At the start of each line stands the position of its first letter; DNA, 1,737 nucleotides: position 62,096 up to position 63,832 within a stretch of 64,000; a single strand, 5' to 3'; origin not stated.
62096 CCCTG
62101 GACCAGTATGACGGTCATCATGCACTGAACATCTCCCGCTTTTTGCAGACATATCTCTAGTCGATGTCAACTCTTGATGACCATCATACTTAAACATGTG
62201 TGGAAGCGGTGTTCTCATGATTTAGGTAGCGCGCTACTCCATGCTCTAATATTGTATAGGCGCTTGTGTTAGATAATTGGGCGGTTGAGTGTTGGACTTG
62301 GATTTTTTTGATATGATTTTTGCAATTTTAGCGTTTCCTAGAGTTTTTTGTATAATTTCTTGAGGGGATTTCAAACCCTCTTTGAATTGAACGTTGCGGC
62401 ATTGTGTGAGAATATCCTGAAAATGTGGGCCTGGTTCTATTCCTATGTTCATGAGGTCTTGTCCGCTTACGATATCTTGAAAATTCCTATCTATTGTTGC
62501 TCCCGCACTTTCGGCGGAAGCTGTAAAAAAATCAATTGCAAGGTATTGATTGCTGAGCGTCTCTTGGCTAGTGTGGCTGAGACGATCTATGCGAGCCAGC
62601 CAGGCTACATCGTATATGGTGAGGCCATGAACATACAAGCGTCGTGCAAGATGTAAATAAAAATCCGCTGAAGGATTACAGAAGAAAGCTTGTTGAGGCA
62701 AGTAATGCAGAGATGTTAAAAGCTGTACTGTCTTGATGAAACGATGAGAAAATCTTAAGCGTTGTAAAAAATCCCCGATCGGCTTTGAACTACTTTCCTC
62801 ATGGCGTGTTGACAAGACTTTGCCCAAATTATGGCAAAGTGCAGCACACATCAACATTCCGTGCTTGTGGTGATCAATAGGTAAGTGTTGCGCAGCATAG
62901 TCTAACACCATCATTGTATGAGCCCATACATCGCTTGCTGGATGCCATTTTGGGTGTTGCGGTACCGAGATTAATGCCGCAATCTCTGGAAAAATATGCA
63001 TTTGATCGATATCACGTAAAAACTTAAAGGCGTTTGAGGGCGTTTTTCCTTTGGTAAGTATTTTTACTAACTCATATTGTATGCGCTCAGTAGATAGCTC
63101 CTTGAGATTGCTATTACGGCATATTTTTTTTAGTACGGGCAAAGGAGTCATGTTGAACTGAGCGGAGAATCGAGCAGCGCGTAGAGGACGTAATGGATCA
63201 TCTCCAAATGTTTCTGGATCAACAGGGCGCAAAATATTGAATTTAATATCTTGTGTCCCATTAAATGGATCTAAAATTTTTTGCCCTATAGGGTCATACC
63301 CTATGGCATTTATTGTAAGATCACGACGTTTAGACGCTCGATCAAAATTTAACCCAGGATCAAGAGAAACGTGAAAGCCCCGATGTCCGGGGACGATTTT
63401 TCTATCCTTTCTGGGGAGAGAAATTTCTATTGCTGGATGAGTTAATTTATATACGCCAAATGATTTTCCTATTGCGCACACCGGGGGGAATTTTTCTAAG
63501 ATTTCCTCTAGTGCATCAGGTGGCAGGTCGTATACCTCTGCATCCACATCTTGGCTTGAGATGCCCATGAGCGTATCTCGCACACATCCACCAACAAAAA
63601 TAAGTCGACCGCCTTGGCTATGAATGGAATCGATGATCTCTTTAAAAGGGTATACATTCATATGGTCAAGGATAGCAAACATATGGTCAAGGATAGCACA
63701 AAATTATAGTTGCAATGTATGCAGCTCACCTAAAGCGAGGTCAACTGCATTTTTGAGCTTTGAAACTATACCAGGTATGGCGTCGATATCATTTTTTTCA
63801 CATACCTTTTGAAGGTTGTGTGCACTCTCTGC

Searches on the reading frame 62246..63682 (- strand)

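Call 36: search_protein_families(library=ncbifam, proteins=[window:62246-63682:-], max_evalue=1e-10)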
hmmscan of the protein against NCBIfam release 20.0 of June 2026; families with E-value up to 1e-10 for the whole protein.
window:62246-63682:- (478 aa): 8 families
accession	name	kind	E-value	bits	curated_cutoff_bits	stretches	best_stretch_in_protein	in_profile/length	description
NF008137.0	PRK10885.1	equivalog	9.4e-52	176.2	451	1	29-343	5-322/409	multifunctional CCA addition/repair protein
NF009813.0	PRK13298.1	equivalog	7.5e-36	123.9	606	1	29-245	5-221/417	tRNA CCA-pyrophosphorylase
TIGR02692.1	tRNA_CCA_actino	equivalog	2.9e-33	115.2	438.8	1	16-326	19-342/466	CCA tRNA nucleotidyltransferase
NF009814.0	PRK13299.1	equivalog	1.8e-32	112.8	290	1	15-448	11-390/396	CCA tRNA nucleotidyltransferase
NF009811.0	PRK13296.1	equivalog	2.1e-28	99.2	469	1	28-239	4-213/360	CCA tRNA nucleotidyltransferase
TIGR01942.1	pcnB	subfamily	2.9e-24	85.7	305.65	1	16-240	21-247/425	polynucleotide adenylyltransferase PcnB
NF009812.0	PRK13297.1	equivalog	1.4e-21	77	624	1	23-219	10-203/364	tRNA CCA-pyrophosphorylase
NF008634.1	PRK11623.1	equivalog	6.4e-11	41.5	702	0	116-235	161-284/469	polynucleotide adenylyltransferase PcnB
